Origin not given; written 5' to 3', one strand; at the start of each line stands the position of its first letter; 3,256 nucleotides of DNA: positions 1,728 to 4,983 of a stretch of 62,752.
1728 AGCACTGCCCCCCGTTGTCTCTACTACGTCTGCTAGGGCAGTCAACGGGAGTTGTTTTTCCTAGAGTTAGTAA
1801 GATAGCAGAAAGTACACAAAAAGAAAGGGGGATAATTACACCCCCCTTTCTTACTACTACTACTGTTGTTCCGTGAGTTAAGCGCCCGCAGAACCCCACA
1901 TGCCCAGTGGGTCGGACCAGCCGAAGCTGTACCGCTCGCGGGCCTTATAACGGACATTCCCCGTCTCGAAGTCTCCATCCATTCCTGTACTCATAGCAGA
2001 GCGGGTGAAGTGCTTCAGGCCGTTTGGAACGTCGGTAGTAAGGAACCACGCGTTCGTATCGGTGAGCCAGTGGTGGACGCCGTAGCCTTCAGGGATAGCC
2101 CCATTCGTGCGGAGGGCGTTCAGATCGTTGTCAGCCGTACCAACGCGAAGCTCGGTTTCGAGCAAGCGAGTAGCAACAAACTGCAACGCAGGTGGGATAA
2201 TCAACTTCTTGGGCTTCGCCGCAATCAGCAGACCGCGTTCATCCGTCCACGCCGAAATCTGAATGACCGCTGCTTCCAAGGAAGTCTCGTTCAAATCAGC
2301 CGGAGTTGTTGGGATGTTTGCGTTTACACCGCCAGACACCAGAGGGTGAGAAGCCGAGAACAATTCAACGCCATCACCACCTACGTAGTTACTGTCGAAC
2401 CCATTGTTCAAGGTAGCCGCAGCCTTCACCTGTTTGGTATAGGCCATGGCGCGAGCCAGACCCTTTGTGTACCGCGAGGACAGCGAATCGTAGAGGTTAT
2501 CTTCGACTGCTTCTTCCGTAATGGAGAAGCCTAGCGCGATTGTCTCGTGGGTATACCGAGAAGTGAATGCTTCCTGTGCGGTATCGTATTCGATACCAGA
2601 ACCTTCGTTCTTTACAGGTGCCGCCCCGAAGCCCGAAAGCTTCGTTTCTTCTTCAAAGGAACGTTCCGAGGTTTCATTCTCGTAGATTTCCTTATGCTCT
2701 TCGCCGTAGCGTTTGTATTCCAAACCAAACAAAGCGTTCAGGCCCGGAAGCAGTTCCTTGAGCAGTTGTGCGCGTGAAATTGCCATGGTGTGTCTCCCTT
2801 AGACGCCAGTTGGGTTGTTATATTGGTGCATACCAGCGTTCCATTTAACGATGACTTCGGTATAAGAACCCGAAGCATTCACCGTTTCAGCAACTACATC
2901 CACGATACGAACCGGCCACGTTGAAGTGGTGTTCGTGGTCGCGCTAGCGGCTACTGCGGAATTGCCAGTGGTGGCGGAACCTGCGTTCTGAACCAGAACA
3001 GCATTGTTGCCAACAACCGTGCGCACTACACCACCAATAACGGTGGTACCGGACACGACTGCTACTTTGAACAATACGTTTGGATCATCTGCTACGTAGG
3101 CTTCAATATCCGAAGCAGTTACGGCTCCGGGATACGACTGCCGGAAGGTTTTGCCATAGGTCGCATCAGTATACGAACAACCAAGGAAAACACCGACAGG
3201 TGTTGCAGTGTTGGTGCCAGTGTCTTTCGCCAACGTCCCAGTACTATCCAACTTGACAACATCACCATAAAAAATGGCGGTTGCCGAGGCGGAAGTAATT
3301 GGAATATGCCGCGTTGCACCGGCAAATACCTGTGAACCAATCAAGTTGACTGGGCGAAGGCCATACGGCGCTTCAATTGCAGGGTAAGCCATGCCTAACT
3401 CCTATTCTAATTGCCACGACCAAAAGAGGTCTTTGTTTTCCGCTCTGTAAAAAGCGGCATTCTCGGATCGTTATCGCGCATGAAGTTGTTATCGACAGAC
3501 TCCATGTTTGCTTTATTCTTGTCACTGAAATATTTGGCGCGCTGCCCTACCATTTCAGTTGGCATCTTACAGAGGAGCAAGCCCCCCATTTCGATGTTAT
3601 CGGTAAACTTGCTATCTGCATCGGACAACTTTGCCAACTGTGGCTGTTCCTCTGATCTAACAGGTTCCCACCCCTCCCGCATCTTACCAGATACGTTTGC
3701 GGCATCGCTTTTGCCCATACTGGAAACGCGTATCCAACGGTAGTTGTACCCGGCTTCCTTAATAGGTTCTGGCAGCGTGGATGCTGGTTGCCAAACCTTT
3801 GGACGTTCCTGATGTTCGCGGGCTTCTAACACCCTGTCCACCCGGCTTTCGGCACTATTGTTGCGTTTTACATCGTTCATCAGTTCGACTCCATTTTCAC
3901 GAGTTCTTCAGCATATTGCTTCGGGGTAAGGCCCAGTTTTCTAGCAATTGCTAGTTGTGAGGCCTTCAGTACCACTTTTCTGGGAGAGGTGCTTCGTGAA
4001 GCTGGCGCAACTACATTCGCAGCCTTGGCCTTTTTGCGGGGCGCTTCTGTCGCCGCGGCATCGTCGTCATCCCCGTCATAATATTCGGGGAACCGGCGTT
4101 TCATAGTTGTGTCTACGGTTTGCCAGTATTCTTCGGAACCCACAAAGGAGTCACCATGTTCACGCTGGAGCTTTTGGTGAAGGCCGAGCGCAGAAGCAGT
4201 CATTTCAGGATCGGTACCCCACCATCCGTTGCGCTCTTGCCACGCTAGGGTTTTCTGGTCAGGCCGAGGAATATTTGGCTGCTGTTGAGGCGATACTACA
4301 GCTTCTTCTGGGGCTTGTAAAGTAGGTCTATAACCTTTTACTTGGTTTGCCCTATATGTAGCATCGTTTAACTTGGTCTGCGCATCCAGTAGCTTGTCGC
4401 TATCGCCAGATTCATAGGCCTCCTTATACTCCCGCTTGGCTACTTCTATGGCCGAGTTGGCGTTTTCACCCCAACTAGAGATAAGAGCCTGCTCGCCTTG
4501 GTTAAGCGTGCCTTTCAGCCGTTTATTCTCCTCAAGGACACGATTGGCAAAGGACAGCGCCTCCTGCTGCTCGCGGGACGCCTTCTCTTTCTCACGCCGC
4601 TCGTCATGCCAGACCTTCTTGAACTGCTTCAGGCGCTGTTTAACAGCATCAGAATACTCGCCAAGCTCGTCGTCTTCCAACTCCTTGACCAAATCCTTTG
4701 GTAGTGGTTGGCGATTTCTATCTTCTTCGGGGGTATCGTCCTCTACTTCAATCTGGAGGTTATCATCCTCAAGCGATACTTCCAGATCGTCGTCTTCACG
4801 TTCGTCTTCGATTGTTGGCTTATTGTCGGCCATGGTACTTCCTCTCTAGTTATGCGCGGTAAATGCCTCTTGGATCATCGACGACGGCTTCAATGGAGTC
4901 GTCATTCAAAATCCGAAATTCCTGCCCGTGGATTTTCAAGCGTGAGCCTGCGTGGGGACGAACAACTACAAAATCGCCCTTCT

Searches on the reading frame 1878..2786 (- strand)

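Call 7: search_protein_families(library=phrogs, proteins=[window:1878-2786:-], max_evalue=0.001)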
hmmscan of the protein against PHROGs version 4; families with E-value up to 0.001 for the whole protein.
window:1878-2786:- (302 aa): 3 families
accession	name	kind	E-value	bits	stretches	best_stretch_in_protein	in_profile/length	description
phrog_371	-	head and packaging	7.5e-22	79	2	1-151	1-145/303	major head protein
phrog_4523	-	head and packaging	5.1e-11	43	1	48-299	402-641/644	major head and protease protein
phrog_133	-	head and packaging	1.7e-08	34.6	1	45-252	421-614/668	head maturation protease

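Call 8: search_protein_families(library=pfam, proteins=[window:1878-2786:-], max_evalue=0.01)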
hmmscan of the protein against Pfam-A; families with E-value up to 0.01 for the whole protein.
window:1878-2786:- (302 aa): 2 families
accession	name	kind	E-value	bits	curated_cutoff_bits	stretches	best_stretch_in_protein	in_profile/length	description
PF25209.1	Phage_capsid_4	-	4.9e-13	50.4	27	1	32-296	29-259/262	Phage capsid protein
PF10124.15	Mu-like_gpT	-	2.9e-08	33.9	20.1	1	163-222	218-277/289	Mu-like prophage major head subunit gpT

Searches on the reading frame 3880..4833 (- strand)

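Call 7: search_protein_families(library=phrogs, proteins=[window:3880-4833:-], max_evalue=0.001)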
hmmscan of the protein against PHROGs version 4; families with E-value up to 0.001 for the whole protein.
window:3880-4833:- (317 aa): 1 family
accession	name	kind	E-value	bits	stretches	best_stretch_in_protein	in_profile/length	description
phrog_28737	-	unknown function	1.8e-30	107.6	1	19-311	46-335/341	-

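Call 8: search_protein_families(library=pfam, proteins=[window:3880-4833:-], max_evalue=0.01)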
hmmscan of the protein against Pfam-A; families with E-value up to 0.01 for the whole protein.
window:3880-4833:- (317 aa): 1 family
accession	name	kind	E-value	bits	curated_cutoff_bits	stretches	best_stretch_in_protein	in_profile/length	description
PF17001.10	T3SS_basalb_I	-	0.008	17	32.4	0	103-161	14-72/94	Type III secretion basal body protein I, YscI, HrpB, PscI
